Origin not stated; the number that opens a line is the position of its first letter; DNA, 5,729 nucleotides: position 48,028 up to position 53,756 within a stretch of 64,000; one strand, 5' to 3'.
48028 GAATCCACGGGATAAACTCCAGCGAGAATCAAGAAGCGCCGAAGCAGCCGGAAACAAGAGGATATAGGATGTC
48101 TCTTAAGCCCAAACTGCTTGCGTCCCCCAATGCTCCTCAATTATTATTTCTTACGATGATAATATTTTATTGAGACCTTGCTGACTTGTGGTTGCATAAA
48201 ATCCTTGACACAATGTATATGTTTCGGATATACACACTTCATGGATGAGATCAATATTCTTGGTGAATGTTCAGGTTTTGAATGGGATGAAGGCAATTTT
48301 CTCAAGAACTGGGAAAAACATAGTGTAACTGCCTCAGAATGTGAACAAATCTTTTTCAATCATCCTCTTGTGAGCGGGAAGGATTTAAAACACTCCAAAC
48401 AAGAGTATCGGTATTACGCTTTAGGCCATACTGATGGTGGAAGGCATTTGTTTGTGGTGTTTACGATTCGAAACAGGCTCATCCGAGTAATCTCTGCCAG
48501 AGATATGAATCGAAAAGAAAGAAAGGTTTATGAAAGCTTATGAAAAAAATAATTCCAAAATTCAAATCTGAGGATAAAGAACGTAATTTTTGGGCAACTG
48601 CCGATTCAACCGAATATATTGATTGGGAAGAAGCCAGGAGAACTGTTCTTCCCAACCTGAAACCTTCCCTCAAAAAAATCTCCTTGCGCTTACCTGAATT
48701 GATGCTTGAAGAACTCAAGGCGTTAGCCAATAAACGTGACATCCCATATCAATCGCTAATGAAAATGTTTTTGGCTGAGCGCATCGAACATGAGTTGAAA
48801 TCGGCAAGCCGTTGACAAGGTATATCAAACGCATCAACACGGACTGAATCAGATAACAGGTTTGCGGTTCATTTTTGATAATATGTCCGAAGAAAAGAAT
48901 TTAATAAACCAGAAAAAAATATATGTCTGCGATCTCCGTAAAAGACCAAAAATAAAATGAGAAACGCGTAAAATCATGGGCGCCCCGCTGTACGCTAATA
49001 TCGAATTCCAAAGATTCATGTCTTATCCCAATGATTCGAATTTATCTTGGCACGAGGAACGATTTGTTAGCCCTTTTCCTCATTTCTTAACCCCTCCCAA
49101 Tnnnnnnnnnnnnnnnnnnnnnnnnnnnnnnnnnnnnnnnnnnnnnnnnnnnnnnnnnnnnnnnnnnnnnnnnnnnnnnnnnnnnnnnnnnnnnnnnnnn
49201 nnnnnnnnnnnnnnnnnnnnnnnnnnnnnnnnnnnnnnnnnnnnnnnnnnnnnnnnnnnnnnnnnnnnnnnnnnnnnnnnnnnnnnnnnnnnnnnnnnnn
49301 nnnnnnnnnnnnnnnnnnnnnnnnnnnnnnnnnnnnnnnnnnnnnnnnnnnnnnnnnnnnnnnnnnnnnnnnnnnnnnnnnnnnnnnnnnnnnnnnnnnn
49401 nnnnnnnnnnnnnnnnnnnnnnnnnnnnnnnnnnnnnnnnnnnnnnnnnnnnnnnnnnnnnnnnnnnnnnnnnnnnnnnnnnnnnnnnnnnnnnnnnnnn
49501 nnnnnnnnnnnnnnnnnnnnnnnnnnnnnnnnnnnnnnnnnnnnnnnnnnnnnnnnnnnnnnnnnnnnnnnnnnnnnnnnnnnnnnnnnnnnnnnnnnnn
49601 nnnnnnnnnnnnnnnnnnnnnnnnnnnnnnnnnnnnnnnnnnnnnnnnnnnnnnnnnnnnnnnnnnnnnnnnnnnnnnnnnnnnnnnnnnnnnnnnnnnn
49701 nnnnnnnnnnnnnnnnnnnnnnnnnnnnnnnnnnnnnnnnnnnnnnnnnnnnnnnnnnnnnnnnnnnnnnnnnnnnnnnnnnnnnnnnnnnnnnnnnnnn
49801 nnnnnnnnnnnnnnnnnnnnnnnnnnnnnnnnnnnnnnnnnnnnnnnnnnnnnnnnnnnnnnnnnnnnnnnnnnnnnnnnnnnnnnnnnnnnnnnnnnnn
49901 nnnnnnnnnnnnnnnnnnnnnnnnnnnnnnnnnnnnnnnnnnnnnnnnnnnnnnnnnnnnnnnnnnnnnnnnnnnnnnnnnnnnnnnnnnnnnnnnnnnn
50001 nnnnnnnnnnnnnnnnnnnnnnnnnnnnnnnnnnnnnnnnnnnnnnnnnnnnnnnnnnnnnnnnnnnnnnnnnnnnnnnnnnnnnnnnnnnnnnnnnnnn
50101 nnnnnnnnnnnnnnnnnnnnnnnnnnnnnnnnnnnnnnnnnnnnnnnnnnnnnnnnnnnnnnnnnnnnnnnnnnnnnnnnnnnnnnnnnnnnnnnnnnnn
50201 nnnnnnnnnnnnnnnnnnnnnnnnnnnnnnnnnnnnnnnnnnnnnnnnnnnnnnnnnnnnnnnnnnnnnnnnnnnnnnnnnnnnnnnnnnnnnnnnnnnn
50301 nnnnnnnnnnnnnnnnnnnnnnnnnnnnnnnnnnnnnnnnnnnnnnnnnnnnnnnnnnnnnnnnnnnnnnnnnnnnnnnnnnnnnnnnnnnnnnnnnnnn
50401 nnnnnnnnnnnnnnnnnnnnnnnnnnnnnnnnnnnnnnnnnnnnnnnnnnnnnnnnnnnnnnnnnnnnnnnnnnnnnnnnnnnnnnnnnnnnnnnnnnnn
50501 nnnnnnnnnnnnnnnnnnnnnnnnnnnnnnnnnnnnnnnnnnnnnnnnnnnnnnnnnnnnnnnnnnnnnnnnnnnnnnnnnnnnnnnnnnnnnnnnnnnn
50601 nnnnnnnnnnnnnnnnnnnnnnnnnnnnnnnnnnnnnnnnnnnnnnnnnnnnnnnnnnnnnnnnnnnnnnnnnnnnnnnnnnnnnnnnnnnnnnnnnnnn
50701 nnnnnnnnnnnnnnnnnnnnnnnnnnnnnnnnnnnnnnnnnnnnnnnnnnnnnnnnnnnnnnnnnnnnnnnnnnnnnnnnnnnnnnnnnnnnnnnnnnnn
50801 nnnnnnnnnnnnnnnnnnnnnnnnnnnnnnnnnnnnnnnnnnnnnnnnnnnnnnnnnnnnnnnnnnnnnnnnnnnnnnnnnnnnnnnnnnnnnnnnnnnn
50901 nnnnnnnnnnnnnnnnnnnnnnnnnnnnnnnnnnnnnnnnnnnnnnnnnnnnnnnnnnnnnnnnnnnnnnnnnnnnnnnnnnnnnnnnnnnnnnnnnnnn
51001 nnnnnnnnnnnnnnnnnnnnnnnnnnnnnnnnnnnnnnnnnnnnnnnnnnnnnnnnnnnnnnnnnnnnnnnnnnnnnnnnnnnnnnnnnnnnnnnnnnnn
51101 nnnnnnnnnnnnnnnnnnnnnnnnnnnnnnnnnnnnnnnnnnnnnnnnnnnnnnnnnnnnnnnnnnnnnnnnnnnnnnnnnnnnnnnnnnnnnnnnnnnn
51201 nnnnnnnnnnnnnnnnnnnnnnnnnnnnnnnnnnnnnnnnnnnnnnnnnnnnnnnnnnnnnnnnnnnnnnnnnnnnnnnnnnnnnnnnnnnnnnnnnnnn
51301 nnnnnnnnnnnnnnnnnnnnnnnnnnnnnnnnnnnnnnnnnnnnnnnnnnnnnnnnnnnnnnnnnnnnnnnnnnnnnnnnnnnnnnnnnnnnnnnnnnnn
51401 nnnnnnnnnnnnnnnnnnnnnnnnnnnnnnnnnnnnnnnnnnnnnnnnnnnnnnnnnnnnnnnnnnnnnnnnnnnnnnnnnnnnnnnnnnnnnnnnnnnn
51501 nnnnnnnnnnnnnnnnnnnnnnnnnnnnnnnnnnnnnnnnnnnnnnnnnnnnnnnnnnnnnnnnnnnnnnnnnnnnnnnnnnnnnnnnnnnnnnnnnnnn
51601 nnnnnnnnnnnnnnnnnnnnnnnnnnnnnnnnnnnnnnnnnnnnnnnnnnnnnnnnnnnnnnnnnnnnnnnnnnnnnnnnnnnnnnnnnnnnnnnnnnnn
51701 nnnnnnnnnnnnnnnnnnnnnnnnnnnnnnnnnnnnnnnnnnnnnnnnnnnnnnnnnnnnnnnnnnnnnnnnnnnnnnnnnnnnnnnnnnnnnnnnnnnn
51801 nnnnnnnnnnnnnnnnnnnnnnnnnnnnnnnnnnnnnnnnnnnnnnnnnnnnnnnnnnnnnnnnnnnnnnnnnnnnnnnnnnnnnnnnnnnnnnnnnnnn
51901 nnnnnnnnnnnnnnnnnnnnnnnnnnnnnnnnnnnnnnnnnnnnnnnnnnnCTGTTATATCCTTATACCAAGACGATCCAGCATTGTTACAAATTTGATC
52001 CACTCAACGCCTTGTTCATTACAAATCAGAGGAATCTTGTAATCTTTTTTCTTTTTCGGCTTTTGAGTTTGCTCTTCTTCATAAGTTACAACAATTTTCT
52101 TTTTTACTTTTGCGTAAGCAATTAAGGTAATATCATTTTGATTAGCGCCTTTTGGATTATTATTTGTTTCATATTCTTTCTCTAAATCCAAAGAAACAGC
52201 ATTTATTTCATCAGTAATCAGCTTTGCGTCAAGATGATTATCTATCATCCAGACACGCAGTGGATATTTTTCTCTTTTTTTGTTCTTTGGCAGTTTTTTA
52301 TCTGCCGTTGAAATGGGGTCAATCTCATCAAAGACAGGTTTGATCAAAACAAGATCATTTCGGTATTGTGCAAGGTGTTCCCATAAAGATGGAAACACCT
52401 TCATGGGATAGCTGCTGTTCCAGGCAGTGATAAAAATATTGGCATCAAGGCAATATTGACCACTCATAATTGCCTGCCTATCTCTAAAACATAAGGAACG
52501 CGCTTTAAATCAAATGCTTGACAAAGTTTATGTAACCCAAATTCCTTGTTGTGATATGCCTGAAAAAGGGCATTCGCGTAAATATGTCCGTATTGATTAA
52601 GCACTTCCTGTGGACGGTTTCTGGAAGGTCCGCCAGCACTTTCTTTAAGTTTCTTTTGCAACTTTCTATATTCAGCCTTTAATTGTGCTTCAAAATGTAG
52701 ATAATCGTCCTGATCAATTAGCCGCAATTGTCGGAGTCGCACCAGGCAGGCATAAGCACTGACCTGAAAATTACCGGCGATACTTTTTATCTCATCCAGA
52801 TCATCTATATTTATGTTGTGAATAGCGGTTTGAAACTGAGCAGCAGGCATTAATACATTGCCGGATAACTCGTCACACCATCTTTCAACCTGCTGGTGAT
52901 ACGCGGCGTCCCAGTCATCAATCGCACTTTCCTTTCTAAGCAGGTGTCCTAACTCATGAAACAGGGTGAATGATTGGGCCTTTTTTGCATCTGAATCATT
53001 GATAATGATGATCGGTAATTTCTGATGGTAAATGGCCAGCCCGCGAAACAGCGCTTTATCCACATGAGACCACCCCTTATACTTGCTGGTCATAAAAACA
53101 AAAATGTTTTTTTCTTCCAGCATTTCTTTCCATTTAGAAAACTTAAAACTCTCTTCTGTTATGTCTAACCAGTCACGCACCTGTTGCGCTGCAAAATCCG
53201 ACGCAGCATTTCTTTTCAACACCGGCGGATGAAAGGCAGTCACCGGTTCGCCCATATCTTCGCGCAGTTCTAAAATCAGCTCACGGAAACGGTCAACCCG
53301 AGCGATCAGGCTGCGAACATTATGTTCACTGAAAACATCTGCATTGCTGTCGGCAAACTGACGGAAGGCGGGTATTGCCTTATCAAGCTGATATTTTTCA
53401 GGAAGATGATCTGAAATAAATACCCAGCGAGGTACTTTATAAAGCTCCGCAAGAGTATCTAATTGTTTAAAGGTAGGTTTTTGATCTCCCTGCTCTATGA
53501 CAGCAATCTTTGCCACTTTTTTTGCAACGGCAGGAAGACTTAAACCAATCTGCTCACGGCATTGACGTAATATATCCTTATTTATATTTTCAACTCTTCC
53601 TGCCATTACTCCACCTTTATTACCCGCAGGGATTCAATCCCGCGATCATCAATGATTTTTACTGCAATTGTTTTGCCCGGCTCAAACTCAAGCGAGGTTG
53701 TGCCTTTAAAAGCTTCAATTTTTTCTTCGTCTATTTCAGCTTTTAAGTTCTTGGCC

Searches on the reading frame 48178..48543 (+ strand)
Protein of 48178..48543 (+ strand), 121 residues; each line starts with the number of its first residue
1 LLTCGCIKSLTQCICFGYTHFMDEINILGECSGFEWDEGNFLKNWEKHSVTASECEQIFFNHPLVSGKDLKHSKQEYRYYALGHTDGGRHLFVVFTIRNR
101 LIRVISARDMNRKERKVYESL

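Call 8: search_protein_families(library=pfam, proteins=[window:48178-48543:+], max_evalue=0.01)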
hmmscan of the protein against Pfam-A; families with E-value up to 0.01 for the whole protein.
window:48178-48543:+ (121 aa): 1 family
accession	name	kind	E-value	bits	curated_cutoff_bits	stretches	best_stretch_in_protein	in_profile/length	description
PF04365.19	BrnT_toxin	-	1.9e-24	86.2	34.5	1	36-114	1-77/77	Ribonuclease toxin, BrnT, of type II toxin-antitoxin system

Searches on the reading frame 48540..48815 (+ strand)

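Call 8: search_protein_families(library=pfam, proteins=[window:48540-48815:+], max_evalue=0.01)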
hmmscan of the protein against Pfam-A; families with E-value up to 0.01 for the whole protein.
window:48540-48815:+ (91 aa): 2 families
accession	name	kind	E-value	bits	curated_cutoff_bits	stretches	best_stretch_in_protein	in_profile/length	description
PF12441.14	CopG_antitoxin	-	5.2e-33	114.1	28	1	3-80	1-78/79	CopG antitoxin of type II toxin-antitoxin system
PF19807.5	DUF6290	-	0.0053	17.4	27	1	47-86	4-43/72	Family of unknown function (DUF6290)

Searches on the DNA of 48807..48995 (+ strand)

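Call 73: search_dna_similar(query=window:48807-48995:+, collection=plasmids, mode=distant, max_evalue=0.001, max_rows=10)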
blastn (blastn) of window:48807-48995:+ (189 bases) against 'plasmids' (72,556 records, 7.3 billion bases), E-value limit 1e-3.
No match.

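Call 74: search_dna_similar(query=window:48807-48995:+, collection=phages, mode=distant, max_evalue=0.001, max_rows=10)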
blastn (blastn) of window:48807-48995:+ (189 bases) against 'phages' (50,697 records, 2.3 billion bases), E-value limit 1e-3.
No match.

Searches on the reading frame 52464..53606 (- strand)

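Call 7: search_protein_families(library=pfam, proteins=[window:52464-53606:-], max_evalue=0.01)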
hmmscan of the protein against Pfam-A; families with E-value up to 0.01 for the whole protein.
window:52464-53606:- (380 aa): 3 families
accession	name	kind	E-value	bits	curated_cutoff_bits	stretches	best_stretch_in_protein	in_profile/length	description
PF06114.19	Peptidase_M78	-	2e-13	50.6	22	1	196-291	27-122/123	IrrE N-terminal-like domain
PF13560.12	HTH_31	-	0.00018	22.2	27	1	13-60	6-58/64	Helix-turn-helix domain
PF19527.4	DUF6055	-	0.0041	16.6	27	1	146-239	72-156/417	Family of unknown function (DUF6055)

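Call 54: search_protein_families(library=padloc, proteins=[window:52464-53606:-], max_evalue=0.001)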
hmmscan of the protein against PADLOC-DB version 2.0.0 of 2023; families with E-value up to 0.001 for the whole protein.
window:52464-53606:- (380 aa): 18 families
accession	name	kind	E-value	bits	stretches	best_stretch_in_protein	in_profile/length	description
PDLC04141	capP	-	8.1e-20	69.3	1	187-294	43-153/242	capP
PDLC03954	RmrA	-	1.4e-16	58.4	1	4-315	6-311/380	-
PDLC03944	RmrA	-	2.1e-15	54.7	1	7-312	5-301/384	-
PDLC03951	RmrA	-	3.3e-15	54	1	1-302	1-293/400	-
PDLC03948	RmrA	-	2.6e-14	50.9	1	5-308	5-303/397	-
PDLC03949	RmrA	-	4.5e-14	50.1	1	9-312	3-283/363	-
PDLC03945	RmrA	-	1.3e-13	48.9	1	34-315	32-315/394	-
PDLC03947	RmrA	-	1.9e-13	48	1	10-311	13-307/383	-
PDLC03952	RmrA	-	1.2e-12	45.5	1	13-315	27-323/395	-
PDLC03943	RmrA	-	9.2e-12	42.7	1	13-313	7-291/370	-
PDLC03946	RmrA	-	1.4e-10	38.5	1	31-305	29-278/357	-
PDLC03956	RmrA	-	8.1e-09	33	1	199-301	194-293/399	-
PDLC03953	RmrA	-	2e-06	25.3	1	13-309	10-298/373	-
PDLC03982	PD-Lambda-2_B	-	1.3e-05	22.7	1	196-315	274-394/402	-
PDLC03955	RmrA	-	2.5e-05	21.7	1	31-309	47-305/371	-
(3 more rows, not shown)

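Call 76: search_protein_families(library=ncbifam, proteins=[window:52464-53606:-], max_evalue=1)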
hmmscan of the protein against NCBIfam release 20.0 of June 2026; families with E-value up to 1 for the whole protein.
window:52464-53606:- (380 aa): 2 families
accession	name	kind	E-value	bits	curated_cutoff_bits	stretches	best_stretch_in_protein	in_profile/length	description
NF052239.1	antitox_spr1629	equivalog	5.2e-14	52.1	335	1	34-315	32-315/377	spr1629 family repressor/antitoxin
NF050110.1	TransRegBldD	equivalog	0.00093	19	250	1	13-75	13-77/162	transcriptional regulator BldD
